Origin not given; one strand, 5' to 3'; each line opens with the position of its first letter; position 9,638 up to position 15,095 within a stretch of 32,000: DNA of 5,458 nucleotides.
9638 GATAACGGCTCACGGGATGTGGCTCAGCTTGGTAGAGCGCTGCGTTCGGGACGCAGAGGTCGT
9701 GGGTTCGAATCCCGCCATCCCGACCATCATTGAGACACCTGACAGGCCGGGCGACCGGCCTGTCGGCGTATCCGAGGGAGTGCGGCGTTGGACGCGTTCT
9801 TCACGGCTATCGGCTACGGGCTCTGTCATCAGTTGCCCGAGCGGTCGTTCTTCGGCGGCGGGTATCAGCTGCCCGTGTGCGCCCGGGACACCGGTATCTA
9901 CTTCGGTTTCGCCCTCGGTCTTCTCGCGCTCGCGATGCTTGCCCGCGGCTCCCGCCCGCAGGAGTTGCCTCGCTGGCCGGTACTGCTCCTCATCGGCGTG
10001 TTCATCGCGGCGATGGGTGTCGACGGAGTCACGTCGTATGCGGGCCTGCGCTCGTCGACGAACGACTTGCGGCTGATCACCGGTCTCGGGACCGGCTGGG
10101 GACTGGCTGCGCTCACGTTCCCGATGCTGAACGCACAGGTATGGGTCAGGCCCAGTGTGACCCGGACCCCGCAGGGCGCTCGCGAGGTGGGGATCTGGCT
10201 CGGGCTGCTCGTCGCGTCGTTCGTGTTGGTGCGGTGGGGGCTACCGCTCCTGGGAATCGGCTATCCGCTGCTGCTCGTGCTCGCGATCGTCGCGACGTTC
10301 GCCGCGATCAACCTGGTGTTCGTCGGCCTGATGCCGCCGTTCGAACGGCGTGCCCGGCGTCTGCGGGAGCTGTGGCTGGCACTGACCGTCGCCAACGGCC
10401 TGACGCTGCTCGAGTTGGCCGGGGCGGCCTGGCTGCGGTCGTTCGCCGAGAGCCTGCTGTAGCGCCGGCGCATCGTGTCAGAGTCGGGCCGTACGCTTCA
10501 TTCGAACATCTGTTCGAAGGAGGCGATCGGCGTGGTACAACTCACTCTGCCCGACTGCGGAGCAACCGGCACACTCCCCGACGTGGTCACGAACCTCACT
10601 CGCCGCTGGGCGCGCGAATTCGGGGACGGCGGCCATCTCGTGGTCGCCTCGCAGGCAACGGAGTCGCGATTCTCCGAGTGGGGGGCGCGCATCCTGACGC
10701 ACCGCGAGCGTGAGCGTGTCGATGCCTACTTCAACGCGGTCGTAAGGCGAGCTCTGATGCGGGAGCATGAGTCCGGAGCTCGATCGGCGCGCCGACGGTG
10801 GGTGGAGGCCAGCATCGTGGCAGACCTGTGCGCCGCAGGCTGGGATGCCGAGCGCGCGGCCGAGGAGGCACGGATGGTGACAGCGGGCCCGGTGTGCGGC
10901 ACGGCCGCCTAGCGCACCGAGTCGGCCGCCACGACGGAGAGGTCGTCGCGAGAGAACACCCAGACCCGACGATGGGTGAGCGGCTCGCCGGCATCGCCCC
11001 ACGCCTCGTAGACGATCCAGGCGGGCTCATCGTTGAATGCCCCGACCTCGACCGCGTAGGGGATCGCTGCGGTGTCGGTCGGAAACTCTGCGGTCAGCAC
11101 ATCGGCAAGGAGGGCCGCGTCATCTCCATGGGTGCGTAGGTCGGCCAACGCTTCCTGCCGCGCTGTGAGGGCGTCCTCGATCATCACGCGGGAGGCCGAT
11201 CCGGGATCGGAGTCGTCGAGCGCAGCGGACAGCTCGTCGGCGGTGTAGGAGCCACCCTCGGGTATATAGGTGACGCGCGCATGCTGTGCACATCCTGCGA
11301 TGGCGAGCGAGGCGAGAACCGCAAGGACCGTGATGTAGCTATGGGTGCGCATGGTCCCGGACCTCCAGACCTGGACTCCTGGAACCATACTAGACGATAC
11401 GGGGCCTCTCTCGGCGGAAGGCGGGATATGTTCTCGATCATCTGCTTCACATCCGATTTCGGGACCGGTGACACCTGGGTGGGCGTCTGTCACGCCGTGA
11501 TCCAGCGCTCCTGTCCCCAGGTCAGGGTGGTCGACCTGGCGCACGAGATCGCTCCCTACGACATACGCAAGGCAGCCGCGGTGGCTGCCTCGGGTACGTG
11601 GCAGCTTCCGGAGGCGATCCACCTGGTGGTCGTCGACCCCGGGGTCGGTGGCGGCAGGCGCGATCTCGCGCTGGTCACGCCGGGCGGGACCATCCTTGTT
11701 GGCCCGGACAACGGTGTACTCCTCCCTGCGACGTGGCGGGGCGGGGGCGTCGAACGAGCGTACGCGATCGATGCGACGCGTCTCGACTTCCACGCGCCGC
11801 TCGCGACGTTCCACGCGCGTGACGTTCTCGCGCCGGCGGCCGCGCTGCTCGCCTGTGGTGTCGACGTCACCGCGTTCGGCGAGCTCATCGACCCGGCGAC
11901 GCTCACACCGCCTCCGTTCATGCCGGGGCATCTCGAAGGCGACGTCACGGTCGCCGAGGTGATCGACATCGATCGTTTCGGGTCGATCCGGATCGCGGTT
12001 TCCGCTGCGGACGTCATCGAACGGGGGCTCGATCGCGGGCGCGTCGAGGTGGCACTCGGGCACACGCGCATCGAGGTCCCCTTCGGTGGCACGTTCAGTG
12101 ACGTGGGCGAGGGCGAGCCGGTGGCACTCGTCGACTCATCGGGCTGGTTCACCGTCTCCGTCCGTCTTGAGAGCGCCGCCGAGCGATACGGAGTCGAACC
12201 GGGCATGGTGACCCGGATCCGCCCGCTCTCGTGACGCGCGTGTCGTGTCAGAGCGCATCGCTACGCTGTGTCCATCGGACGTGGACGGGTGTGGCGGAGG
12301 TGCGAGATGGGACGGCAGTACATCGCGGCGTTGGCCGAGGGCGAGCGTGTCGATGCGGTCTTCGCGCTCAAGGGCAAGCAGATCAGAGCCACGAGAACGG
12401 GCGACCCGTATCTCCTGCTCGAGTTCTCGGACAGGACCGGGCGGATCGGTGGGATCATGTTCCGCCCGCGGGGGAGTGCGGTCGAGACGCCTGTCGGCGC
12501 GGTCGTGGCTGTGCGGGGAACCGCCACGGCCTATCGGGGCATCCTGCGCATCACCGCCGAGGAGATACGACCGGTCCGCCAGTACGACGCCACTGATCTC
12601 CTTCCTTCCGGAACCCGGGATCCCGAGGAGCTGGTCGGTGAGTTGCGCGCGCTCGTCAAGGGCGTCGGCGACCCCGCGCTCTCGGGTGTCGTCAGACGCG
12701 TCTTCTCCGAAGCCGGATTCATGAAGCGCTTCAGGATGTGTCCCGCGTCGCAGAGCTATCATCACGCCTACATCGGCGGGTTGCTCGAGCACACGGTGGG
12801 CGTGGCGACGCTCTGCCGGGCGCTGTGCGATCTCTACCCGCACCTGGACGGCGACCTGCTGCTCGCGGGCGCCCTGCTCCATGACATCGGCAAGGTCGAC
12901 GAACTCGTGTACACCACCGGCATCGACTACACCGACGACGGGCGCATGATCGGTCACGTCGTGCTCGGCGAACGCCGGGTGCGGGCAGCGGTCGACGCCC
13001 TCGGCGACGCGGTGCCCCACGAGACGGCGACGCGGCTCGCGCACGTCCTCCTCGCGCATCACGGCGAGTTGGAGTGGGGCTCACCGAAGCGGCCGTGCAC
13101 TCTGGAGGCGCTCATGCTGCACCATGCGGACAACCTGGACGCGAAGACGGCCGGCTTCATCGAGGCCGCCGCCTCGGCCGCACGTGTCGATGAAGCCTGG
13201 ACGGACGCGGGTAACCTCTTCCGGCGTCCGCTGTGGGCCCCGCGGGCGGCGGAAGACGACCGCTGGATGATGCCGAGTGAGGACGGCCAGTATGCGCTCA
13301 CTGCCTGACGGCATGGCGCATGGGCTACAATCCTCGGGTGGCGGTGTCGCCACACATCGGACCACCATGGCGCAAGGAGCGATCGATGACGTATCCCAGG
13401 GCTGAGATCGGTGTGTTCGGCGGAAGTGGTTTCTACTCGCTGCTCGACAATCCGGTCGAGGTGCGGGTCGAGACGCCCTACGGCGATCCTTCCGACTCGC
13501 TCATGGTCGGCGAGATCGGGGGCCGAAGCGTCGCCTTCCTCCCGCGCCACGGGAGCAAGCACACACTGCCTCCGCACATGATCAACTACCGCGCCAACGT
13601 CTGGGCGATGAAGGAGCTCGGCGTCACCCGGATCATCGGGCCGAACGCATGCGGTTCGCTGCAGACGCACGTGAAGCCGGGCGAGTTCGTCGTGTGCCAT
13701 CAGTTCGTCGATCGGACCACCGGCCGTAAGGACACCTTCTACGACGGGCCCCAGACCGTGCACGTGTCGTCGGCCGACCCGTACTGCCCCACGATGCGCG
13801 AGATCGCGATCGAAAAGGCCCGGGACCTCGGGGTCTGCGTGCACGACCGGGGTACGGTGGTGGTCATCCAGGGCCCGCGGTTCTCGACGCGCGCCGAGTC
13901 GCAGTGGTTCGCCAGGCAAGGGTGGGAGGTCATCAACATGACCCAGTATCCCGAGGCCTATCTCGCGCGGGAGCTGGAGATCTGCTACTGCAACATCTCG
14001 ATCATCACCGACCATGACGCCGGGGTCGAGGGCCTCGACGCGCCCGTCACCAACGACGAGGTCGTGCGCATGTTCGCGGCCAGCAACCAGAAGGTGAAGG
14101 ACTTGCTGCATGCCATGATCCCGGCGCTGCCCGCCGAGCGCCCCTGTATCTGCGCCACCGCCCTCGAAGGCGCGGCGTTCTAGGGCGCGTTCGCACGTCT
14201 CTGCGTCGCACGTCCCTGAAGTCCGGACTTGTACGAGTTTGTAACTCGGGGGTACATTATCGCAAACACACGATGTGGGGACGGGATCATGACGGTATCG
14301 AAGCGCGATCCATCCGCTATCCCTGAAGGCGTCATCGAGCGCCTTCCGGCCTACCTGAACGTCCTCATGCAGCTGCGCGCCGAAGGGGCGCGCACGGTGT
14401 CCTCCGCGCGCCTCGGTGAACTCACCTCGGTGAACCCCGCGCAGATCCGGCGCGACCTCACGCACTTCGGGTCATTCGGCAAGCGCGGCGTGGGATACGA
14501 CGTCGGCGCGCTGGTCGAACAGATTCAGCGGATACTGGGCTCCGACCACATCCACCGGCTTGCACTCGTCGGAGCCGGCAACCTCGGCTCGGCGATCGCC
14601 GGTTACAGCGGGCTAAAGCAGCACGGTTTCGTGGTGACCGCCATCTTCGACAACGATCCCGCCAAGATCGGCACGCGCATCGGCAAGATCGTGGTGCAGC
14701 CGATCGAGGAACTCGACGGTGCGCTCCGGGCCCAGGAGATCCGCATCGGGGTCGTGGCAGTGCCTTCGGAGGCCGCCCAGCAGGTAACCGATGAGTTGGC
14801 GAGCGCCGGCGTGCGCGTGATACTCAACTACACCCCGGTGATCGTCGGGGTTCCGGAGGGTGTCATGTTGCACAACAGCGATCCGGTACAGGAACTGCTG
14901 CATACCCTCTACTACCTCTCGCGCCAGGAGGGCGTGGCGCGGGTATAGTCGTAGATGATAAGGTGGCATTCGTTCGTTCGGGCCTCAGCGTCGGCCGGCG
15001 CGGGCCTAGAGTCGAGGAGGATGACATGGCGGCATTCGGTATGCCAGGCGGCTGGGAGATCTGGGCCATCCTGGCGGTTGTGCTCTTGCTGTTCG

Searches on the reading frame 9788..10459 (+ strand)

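Call 7: search_protein_families(library=pfam, proteins=[window:9788-10459:+], max_evalue=0.001)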
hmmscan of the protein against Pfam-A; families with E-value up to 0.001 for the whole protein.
window:9788-10459:+ (224 aa): 1 family
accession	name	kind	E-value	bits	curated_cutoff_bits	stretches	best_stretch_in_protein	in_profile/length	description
PF09858.14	DUF2085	-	1.4e-30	106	25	1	13-108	1-89/90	Predicted membrane protein (DUF2085)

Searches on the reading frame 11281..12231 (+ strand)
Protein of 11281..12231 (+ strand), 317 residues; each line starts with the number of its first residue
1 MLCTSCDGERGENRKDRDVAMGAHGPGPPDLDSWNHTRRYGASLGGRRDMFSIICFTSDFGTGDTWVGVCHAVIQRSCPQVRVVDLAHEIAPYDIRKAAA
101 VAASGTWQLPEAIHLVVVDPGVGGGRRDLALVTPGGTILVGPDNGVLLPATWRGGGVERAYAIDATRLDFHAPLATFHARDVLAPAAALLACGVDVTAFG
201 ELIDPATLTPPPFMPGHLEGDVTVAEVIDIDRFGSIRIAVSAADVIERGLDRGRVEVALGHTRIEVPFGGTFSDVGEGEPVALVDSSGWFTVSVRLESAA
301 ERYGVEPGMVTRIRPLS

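Call 8: search_protein_families(library=pfam, proteins=[window:11281-12231:+], max_evalue=0.001)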
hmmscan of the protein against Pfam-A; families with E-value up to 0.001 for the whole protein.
window:11281-12231:+ (317 aa): 2 families
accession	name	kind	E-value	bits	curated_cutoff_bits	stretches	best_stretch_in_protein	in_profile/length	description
PF01887.21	SAM_HAT_N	-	4.9e-41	140.3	26.3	1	54-200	1-145/145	SAM hydroxide adenosyltransferase N-terminal domain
PF20257.3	SAM_HAT_C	-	1.3e-15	57.9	25.5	1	225-309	1-81/84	SAM hydroxide adenosyltransferase C-terminal domain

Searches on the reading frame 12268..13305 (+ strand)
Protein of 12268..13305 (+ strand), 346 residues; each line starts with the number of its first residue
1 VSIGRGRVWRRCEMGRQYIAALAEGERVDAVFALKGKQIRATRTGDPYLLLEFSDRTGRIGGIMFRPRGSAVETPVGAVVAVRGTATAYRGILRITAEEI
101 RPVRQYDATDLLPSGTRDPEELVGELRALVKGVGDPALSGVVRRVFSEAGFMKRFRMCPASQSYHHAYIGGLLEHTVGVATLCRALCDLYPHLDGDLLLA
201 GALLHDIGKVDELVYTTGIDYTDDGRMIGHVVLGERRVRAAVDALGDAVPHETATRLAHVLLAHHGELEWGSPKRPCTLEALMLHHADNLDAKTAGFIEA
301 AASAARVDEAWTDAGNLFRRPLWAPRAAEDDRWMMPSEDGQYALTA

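Call 8: search_protein_families(library=pfam, proteins=[window:12268-13305:+], max_evalue=0.001)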
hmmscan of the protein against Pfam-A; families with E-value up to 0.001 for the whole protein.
window:12268-13305:+ (346 aa): 4 families
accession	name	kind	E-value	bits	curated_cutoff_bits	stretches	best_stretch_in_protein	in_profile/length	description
PF01966.28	HD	-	5.3e-15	56.2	22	1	173-292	2-115/116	HD domain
PF07514.17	TraI_2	-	5.9e-05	22.6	23.9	1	156-188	50-82/324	Putative helicase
PF01336.31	tRNA_anti-codon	-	0.00012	22.4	27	1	39-103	7-75/75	OB-fold nucleic acid binding domain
PF08668.18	HDOD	-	0.00024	21.1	22.9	1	166-210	89-133/196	HDOD domain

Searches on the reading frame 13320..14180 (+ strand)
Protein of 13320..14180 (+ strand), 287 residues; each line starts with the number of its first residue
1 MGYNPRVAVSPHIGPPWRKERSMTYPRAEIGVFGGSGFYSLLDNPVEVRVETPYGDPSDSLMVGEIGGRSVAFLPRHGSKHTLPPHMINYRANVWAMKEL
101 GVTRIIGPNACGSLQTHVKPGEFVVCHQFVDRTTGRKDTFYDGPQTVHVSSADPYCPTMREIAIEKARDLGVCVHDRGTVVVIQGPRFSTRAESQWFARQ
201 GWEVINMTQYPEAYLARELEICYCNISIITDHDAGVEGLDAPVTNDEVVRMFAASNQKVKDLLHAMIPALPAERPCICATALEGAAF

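Call 8: search_protein_families(library=pfam, proteins=[window:13320-14180:+], max_evalue=0.001)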
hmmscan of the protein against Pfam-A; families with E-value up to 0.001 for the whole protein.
window:13320-14180:+ (287 aa): 1 family
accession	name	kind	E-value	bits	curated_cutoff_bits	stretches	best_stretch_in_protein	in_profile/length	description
PF01048.26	PNP_UDP_1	-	4.1e-44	151.2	25.1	1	30-267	2-232/233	Phosphorylase superfamily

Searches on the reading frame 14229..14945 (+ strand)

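Call 8: search_protein_families(library=pfam, proteins=[window:14229-14945:+], max_evalue=0.001)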
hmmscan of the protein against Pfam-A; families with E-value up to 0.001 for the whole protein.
window:14229-14945:+ (239 aa): 3 families
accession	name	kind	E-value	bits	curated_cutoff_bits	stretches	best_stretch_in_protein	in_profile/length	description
PF02629.25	CoA_binding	-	5.5e-18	65.9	22.3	1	108-204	3-97/97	CoA binding domain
PF06971.19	Put_DNA-bind_N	-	1.3e-16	60.8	27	1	31-77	2-48/49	Putative DNA-binding protein N-terminus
PF01408.29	GFO_IDH_MocA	-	4.4e-07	31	24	1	110-200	2-92/120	Oxidoreductase family, NAD-binding Rossmann fold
